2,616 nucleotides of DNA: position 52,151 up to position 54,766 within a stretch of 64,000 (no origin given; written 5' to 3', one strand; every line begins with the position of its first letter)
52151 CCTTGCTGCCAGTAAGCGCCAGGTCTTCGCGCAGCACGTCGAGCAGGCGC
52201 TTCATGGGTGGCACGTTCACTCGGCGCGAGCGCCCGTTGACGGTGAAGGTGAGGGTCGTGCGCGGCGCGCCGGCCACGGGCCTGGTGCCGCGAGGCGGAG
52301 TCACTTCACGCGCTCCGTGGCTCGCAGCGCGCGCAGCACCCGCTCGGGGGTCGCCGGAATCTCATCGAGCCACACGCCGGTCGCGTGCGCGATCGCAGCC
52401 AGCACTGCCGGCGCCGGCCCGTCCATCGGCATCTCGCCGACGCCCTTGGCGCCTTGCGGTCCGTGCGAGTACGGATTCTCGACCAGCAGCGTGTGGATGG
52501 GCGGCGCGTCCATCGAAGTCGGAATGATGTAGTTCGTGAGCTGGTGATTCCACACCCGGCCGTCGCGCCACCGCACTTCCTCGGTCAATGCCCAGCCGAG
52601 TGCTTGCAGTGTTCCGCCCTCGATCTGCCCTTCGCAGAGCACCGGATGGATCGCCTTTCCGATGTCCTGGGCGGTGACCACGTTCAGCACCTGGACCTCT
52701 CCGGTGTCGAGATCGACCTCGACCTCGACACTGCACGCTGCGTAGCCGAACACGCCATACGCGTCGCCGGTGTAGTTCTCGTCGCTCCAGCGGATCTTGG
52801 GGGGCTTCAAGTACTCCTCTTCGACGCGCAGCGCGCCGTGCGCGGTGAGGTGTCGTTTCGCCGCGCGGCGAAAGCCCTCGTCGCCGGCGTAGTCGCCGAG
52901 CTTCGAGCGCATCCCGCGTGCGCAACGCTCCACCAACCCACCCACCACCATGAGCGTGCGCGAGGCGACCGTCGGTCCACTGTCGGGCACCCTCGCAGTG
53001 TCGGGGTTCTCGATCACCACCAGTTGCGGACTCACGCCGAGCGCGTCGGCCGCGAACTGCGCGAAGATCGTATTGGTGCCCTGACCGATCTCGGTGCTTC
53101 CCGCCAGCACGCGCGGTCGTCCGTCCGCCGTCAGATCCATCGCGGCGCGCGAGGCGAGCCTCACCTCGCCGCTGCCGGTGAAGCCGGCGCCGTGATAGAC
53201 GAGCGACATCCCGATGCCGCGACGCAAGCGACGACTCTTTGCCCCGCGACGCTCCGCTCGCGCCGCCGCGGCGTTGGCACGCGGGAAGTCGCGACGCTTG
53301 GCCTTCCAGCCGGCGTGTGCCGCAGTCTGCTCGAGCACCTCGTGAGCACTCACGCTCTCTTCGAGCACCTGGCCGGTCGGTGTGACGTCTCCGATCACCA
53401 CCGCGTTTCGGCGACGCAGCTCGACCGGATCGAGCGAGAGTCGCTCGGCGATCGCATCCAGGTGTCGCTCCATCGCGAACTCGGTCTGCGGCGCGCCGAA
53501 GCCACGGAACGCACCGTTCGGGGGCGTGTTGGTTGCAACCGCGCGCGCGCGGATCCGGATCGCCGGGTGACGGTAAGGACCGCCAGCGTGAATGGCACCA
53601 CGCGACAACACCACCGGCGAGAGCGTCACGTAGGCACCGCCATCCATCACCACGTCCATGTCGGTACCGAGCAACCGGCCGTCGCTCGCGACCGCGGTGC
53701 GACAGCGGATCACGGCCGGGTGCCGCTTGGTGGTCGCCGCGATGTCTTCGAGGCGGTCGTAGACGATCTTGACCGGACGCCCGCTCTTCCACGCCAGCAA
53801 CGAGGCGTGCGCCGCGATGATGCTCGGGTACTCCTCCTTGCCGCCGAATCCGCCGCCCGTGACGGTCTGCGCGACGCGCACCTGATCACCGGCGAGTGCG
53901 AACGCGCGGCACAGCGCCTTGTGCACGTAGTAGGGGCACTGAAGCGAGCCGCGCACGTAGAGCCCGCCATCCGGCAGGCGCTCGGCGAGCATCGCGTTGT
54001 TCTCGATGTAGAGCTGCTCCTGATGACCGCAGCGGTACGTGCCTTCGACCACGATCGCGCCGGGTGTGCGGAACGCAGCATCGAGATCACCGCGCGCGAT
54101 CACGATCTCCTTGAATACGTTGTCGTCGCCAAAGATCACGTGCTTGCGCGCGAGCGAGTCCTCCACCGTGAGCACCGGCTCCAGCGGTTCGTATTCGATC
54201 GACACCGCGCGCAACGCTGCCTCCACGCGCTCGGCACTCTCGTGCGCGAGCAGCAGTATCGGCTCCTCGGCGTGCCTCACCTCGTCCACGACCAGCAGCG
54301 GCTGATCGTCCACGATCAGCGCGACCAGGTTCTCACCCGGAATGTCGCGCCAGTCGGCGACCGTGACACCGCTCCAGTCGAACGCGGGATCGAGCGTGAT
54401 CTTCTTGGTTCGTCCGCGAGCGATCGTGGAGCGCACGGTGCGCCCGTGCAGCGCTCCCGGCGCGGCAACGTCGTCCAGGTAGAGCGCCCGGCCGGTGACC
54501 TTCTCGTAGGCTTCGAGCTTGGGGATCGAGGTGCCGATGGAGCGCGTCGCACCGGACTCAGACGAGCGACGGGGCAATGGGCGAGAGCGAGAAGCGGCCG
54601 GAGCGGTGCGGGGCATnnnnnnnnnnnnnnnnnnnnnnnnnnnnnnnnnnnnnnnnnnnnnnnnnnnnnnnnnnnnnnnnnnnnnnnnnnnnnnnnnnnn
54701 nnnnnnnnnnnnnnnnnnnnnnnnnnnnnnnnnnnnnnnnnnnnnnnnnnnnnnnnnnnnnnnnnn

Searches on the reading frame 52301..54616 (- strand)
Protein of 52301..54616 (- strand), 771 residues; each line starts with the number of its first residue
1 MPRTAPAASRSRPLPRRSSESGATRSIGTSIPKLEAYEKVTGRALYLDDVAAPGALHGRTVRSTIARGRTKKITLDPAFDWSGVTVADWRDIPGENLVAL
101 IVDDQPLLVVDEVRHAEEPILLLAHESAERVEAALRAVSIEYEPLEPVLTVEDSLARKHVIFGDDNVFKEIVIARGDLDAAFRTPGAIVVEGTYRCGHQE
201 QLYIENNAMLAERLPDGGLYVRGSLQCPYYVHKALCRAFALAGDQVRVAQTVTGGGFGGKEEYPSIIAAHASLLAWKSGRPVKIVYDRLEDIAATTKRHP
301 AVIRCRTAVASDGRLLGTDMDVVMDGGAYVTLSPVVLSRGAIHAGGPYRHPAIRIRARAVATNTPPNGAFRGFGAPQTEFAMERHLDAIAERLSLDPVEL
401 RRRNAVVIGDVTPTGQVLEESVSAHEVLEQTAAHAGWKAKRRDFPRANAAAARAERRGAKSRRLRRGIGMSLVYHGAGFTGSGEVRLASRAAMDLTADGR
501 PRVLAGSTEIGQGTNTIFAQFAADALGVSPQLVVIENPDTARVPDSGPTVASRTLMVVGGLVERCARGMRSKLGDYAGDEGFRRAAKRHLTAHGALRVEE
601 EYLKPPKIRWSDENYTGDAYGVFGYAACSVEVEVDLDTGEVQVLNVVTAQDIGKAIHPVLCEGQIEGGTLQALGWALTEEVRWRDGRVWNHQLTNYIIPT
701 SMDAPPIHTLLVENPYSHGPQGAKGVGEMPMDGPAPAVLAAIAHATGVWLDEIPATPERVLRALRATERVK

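Call 74: search_protein_families(library=pfam, proteins=[window:52301-54616:-], max_evalue=0.0001)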
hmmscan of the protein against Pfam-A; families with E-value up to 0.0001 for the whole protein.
window:52301-54616:- (771 aa): 3 families
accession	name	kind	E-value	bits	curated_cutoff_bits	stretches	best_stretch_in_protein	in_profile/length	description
PF02738.23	MoCoBD_1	-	1.6e-75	253.8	27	1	166-405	8-244/244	Molybdopterin cofactor-binding domain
PF20256.3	MoCoBD_2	-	7.7e-63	213.1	27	1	450-705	9-283/283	Molybdopterin cofactor-binding domain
PF01315.27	Ald_Xan_dh_C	-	4.9e-18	65.9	31.3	1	41-146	1-110/110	Aldehyde oxidase and xanthine dehydrogenase, a/b hammerhead domain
